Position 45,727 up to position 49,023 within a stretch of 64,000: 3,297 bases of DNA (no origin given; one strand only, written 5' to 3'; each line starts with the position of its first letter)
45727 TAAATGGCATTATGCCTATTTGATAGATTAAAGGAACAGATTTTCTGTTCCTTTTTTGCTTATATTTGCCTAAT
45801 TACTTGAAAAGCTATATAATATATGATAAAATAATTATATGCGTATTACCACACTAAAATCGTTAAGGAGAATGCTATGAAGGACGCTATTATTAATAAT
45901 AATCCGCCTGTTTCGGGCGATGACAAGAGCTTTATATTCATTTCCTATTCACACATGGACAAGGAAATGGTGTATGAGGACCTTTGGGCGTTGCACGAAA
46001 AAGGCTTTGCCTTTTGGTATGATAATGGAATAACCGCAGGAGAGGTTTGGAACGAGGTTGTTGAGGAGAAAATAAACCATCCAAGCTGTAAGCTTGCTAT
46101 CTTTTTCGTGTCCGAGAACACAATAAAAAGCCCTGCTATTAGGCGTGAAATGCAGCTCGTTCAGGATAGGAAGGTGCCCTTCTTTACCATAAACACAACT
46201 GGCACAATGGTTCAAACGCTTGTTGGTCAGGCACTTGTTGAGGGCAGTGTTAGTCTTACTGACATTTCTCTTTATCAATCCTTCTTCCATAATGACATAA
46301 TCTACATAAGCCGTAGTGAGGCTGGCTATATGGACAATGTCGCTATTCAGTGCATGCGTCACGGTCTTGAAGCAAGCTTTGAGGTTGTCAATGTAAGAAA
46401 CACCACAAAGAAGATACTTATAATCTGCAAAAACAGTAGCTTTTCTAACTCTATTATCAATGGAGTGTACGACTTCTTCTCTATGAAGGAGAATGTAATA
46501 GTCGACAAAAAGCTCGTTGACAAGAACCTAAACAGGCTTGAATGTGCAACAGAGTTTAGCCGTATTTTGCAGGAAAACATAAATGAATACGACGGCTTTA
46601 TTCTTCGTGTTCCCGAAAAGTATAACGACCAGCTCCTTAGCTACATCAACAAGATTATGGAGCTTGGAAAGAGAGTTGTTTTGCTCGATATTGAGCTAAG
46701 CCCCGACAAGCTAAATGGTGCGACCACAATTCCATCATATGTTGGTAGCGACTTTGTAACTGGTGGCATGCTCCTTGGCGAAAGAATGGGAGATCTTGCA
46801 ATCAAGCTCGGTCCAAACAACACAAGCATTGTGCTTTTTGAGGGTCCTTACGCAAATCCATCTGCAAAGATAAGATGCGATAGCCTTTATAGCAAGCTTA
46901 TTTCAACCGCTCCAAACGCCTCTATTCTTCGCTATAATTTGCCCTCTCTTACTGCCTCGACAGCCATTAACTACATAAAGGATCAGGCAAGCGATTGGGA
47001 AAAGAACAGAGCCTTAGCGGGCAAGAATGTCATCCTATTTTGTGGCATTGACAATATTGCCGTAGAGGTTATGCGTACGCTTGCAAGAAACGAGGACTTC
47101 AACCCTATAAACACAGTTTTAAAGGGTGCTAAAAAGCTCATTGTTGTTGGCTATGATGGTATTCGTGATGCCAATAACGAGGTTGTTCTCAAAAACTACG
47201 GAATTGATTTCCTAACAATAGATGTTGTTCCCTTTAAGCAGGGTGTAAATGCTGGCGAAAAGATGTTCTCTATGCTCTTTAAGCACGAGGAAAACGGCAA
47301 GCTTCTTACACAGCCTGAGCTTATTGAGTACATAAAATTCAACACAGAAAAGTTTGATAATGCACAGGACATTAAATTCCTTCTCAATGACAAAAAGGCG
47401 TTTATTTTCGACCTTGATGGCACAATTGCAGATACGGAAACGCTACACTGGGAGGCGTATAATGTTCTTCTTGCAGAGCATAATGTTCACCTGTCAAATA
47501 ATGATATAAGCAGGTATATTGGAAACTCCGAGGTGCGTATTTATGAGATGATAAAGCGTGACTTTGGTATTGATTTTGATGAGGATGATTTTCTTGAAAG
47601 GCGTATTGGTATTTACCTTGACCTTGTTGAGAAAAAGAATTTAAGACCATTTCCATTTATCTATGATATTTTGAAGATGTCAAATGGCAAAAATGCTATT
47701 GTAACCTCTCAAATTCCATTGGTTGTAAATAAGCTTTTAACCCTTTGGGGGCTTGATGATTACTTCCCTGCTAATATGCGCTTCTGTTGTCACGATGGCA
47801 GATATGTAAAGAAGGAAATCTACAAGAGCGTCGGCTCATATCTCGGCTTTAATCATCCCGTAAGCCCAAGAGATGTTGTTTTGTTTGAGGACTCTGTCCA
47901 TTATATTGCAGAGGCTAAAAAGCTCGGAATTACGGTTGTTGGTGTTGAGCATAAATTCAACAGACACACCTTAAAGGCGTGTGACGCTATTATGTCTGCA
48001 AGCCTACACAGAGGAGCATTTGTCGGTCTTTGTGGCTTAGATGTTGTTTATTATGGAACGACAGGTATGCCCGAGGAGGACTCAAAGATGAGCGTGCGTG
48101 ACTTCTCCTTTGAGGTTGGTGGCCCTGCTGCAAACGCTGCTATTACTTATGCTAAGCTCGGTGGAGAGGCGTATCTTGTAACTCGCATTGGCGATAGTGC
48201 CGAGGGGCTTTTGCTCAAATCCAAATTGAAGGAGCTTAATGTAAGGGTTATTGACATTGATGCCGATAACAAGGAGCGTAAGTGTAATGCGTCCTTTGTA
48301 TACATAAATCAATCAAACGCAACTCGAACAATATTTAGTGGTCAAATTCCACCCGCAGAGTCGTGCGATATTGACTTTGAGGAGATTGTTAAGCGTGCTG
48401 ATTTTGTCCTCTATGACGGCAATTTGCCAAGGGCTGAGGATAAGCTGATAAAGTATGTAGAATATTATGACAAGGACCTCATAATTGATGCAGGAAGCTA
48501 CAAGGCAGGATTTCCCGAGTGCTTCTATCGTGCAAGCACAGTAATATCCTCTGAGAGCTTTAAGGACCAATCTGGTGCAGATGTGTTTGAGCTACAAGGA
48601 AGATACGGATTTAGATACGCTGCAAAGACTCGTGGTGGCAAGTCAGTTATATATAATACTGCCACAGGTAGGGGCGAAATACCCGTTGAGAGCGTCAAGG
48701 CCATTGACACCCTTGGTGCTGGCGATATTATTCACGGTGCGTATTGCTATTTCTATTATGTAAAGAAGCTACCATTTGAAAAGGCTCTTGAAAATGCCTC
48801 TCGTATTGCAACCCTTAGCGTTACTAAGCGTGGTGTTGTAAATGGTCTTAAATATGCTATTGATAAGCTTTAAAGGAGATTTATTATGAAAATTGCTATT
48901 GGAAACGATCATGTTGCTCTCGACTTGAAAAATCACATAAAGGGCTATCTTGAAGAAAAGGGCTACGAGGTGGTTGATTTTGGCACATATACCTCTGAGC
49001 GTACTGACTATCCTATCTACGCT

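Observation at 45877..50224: TIR / sugar-binding PBP / HAD phosphatase / PfkB kinase in one 998-aa protein, co-transcribed with rpiB and a ROK kinase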

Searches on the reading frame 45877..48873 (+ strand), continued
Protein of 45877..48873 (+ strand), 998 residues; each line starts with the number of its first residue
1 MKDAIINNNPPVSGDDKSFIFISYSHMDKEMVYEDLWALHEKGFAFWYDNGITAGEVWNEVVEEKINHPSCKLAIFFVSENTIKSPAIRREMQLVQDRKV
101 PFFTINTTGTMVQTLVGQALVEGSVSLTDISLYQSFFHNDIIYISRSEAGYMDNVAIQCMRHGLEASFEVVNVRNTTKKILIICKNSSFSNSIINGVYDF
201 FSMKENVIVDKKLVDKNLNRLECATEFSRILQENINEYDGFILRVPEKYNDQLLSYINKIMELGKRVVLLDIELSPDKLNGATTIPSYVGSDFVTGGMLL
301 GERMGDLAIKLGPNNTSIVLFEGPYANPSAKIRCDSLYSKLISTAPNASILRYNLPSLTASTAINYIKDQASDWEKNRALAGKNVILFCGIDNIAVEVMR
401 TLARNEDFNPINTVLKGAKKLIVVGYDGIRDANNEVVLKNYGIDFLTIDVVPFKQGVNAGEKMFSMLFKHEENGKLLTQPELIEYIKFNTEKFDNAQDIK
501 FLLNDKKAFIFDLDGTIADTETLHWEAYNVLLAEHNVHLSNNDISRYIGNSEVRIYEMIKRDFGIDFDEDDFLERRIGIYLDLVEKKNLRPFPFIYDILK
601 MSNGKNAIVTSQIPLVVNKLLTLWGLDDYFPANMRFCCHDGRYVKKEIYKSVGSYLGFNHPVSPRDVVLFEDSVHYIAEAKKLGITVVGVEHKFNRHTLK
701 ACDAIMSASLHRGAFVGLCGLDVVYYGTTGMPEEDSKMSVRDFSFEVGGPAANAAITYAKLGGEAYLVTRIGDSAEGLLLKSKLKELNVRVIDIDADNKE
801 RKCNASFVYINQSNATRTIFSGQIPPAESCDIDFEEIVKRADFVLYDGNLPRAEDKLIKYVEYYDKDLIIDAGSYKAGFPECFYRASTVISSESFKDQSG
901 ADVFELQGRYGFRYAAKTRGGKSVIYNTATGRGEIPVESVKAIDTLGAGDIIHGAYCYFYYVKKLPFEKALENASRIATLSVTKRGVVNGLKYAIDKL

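Call 81: list_cluster_members(proteins=[P0011, P0001, P0044, P0045, P0043, P0046, P0026, P0091])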
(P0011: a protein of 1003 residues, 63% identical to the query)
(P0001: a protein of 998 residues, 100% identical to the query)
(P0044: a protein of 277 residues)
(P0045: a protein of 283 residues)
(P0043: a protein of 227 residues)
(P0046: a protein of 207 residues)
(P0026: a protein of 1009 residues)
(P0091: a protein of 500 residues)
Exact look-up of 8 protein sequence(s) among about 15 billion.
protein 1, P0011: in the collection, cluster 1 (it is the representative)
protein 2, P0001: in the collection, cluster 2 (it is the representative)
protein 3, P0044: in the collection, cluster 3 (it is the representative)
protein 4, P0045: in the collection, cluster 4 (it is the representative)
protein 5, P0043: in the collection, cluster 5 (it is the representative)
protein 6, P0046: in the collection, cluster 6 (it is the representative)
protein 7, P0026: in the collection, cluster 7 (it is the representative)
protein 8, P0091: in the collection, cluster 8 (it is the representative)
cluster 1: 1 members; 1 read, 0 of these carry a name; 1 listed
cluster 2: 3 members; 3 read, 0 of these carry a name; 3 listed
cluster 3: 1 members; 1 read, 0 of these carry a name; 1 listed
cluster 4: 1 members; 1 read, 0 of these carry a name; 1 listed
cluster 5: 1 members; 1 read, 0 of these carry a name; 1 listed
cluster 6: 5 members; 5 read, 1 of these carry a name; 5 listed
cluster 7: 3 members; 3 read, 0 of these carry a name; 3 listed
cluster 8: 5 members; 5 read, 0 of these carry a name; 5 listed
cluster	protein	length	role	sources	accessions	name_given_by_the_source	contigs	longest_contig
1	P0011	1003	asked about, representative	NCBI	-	-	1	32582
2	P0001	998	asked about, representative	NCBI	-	-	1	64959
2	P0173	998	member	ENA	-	-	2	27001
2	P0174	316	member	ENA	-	-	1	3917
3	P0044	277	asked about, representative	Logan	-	-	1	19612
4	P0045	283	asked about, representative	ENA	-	-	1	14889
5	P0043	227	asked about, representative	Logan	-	-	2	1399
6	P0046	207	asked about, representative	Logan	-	-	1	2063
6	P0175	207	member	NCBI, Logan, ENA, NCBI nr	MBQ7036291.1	MAG: HAD family phosphatase [Clostridia bacterium] | HAD family phosphatase [Clostridia bacterium]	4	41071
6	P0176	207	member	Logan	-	-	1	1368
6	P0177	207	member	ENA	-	-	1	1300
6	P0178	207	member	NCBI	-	-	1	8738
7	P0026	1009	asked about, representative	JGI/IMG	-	-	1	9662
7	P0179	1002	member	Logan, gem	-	-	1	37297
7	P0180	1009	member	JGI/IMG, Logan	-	-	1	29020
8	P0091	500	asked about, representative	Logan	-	-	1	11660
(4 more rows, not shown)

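Call 85: search_protein_families(library=ncbifam, proteins=[P0091, L099:8549-10618:+, L099:4998-5540:+, L098:5933-6451:+, L098:6448-7302:+], max_evalue=0.05)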
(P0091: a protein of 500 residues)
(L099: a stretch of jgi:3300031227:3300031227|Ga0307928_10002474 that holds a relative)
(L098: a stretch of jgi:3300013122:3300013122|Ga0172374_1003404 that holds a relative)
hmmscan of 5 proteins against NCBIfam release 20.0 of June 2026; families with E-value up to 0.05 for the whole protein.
P0091 (500 aa): 0 families

L099:8549-10618:+ (689 aa): 1 family
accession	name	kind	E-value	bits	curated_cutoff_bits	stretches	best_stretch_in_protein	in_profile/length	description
TIGR03025.1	EPS_sugtrans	subfamily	0.0034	16.7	295.55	1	19-208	12-199/445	exopolysaccharide biosynthesis polyprenyl glycosylphosphotransferase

L099:4998-5540:+ (180 aa): 47 families (the best 25 are shown)
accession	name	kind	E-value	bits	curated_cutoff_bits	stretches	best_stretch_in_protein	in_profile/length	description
NF007499.0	PRK10092.1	equivalog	3.2e-45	154.2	314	1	4-174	14-183/183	maltose O-acetyltransferase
NF007076.0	PRK09527.1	equivalog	1.8e-32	112.4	347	1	19-175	30-186/203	galactoside O-acetyltransferase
NF007240.0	PRK09677.1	equivalog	4.1e-24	85.1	243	1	64-179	65-189/192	putative lipopolysaccharide biosynthesis O-acetyl transferase WbbJ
NF007797.0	PRK10502.1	subfamily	1.7e-22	79.9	192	1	30-172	38-177/183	WcaF family extracellular polysaccharide biosynthesis acetyltransferase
TIGR03570.1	NeuD_NnaD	subfamily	2e-19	70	160.8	2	121-169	154-202/202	NeuD/PglB/VioB family sugar acetyltransferase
NF041874.1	EPS_EpsC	equivalog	1.8e-17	63.6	150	1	58-173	61-166/168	serine O-acetyltransferase EpsC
TIGR03308.1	phn_thr-fam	hypoth_equivalog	1.1e-16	61.4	201.65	1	117-173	105-161/204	phosphonate metabolim protein, transferase hexapeptide repeat family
NF000311.1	Vat_ABCDEFH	equivalog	1.3e-16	60.8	300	1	120-173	110-163/201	Vat family streptogramin A O-acetyltransferase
NF058585.1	HptprglPActTf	PfamEq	1.6e-16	60.4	300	1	82-173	75-159/172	heptaprenylglyceryl phosphate O-acetyltransferase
TIGR03532.1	DapD_Ac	equivalog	3.5e-16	59.5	231.75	1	46-179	100-219/231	2,3,4,5-tetrahydropyridine-2,6-dicarboxylate N-acetyltransferase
TIGR04008.1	WcaF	equivalog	1.4e-15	57.6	326.3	1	44-172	51-176/180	colanic acid biosynthesis acetyltransferase WcaF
NF002060.0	PRK00892.1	subfamily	1.9e-15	56.8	207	2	28-101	97-166/345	UDP-3-O-(3-hydroxymyristoyl)glucosamine N-acyltransferase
NF033468.1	stregram_VatI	exception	1.3e-14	54.5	415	1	121-173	113-165/208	streptogramin A O-acetyltransferase Vat(I)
NF000097.1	stregram_VatC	exception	1.6e-14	54.4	425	1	122-172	120-170/212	streptogramin A O-acetyltransferase Vat(C)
TIGR01853.1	lipid_A_lpxD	equivalog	2e-14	53.3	242.5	2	116-174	250-308/325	UDP-3-O-(3-hydroxymyristoyl)glucosamine N-acyltransferase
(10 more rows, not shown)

L098:5933-6451:+ (172 aa): 0 families

L098:6448-7302:+ (284 aa): 1 family
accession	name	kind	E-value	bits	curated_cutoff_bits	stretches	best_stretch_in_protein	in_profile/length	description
NF006502.0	PRK08937.3-2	equivalog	0.019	14.4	259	1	77-107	157-187/275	adenylosuccinate lyase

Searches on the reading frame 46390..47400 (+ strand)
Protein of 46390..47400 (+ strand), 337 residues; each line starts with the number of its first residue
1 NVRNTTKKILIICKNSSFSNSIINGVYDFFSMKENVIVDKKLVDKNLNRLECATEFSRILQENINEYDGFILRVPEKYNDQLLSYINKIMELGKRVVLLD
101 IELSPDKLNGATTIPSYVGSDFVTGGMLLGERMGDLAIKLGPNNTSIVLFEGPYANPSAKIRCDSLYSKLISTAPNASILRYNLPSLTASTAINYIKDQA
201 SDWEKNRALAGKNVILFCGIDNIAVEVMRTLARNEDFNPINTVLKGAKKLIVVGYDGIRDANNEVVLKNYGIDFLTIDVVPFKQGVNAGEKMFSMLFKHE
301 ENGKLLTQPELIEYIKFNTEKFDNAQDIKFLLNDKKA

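Call 27: search_solved_structures(query=window:46390-47400:+, max_evalue=1, show_alignments=2)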
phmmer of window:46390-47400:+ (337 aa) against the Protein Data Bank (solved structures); distinct sequences matched with E-value up to 1: 1.
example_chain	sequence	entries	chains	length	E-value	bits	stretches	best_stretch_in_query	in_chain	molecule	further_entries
4yle_A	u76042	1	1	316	0.2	13.8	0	49-140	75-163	Periplasmic binding protein/LacI transcriptional regulator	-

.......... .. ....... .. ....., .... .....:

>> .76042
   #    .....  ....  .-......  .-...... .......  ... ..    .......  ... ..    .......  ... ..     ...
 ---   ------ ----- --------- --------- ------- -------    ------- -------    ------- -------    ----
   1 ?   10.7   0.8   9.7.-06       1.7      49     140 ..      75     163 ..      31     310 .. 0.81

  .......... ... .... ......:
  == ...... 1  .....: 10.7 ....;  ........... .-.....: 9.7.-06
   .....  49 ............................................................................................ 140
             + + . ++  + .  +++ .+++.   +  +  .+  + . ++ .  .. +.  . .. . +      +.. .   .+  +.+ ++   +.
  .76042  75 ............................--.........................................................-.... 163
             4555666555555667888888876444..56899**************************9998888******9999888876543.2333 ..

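Call 71: search_solved_structures(query=A4, max_evalue=0.1, show_alignments=2)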
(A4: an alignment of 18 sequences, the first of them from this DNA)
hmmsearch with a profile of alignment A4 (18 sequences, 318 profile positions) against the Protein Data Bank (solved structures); distinct sequences matched with E-value up to 0.1: 26.
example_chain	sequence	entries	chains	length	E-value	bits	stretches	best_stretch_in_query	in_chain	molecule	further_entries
2ioy_A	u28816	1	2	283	9.4e-08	34.6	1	36-293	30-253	Periplasmic sugar-binding protein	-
5dte_A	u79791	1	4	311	5.6e-06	28.8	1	31-311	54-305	Monosaccharide-transporting ATPase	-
8fxt_A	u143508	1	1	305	1e-05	28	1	20-237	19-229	D-galactose/methyl-galactoside binding periplasmic protein MglB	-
1glg_A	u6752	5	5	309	1.2e-05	27.7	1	20-237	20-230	GALACTOSE/GLUCOSE-BINDING PROTEIN | D-galactose-binding periplasmic protein | D-GALACTOSE/D-GLUCOSE BINDING PROTEIN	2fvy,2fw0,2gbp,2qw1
2hph_A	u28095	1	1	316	1.2e-05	27.7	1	20-237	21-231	D-galactose-binding periplasmic protein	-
9jwo_A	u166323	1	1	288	1.8e-05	27.2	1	31-262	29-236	MSD1-apo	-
9jwl_A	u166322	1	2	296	1.9e-05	27.1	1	31-262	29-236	MSD1-holo chainA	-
2ipm_A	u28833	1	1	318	2e-05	27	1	30-237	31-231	D-galactose-binding periplasmic protein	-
5ocp_A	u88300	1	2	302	2.9e-05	26.5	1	37-199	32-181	Periplasmic binding protein/LacI transcriptional regulator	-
2ipn_A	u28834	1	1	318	5e-05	25.7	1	30-237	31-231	D-galactose-binding periplasmic protein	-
9jwt_A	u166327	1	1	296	6e-05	25.4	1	36-291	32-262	MSD3-holo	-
2ipl_A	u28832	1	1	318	6e-05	25.4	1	79-237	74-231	D-galactose-binding periplasmic protein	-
9jwq_A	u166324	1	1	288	7.2e-05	25.2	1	36-283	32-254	MSD3-apo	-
1drk_A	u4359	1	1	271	7.6e-05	25.1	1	42-298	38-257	D-RIBOSE-BINDING PROTEIN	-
1gub_A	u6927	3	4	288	0.00011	24.5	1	52-282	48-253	D-ALLOSE-BINDING PERIPLASMIC PROTEIN | PROTEIN (PRECURSOR OF PERIPLASMIC SUGAR RECEPTOR)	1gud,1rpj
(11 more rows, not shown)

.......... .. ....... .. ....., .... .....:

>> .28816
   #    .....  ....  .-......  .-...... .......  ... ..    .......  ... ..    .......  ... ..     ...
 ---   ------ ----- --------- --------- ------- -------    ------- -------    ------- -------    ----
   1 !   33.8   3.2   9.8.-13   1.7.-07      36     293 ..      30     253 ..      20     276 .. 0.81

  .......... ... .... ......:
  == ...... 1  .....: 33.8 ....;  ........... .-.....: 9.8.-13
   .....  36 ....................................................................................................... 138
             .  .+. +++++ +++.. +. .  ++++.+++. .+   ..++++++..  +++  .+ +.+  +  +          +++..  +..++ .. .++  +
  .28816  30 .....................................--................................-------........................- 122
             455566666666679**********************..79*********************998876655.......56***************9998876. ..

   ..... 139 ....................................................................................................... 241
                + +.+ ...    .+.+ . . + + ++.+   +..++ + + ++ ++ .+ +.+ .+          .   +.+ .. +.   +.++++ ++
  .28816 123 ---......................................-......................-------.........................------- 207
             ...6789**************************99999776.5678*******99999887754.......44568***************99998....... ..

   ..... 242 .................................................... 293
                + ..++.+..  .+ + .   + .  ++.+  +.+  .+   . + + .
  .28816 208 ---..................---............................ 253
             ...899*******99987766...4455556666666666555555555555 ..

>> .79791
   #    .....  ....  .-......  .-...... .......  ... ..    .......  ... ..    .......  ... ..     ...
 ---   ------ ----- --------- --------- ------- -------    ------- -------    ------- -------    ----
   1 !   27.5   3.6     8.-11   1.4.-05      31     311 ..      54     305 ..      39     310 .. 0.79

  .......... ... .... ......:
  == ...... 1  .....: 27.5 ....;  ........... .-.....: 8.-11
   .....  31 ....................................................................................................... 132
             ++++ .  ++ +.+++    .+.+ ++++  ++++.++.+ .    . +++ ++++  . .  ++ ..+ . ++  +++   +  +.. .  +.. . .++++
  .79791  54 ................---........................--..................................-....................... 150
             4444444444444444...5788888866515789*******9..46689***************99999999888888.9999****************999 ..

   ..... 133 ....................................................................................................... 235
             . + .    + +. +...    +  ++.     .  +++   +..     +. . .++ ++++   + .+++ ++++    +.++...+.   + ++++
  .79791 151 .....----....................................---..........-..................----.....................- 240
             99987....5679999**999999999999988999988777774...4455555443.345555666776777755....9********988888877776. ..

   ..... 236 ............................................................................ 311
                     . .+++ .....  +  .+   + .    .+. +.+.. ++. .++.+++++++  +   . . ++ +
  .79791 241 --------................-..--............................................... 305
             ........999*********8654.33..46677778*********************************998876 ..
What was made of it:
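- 46408..47346 (+): Cytoplasmic type-I periplasmic-binding-protein-like (RbsB/LacI-like) sugar-binding module (aa 178-490). The profile hits the PDB ribose-, galactose- and allose-binding proteins (E 9e-8 to 1e-4, call 71).
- On Type-I periplasmic binding protein fold (Peripla_BP_4 / RbsB-LacI): The family profile hits 2ioy at 9e-8, plus MglB, RbsB and AlsB (call 71).
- Closest known: LacI/RbsB-family sugar-binding modules. Same: The module follows an N-terminal output domain, as in LacI regulators (call 71).
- Checked: The family profile hits periplasmic ribose, galactose and allose binding proteins in the PDB (best 2ioy, E 9e-8, call 71).
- The PBP module resembles ribose-, galactose- and allose-binding proteins (call 71). 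The PBP profile matches ribose- and allose-binding proteins (call 71).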

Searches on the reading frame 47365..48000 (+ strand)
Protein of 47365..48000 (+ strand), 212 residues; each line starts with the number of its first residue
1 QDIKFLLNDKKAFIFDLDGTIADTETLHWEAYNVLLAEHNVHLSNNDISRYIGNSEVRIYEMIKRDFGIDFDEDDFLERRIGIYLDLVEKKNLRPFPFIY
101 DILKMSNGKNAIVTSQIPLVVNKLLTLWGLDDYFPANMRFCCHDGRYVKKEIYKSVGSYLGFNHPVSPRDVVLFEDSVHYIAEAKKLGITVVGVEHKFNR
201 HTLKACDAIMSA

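Call 38: search_solved_structures(query=window:47365-48000:+, max_evalue=0.001, show_alignments=1)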
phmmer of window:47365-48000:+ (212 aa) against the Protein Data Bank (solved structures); distinct sequences matched with E-value up to 0.001: 2.
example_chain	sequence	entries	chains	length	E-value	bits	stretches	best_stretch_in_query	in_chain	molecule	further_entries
3kbb_A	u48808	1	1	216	3.5e-06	30.1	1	11-200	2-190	Phosphorylated carbohydrates phosphatase TM_1254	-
2fdr_A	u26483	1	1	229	4.2e-05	26.6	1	13-207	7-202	conserved hypothetical protein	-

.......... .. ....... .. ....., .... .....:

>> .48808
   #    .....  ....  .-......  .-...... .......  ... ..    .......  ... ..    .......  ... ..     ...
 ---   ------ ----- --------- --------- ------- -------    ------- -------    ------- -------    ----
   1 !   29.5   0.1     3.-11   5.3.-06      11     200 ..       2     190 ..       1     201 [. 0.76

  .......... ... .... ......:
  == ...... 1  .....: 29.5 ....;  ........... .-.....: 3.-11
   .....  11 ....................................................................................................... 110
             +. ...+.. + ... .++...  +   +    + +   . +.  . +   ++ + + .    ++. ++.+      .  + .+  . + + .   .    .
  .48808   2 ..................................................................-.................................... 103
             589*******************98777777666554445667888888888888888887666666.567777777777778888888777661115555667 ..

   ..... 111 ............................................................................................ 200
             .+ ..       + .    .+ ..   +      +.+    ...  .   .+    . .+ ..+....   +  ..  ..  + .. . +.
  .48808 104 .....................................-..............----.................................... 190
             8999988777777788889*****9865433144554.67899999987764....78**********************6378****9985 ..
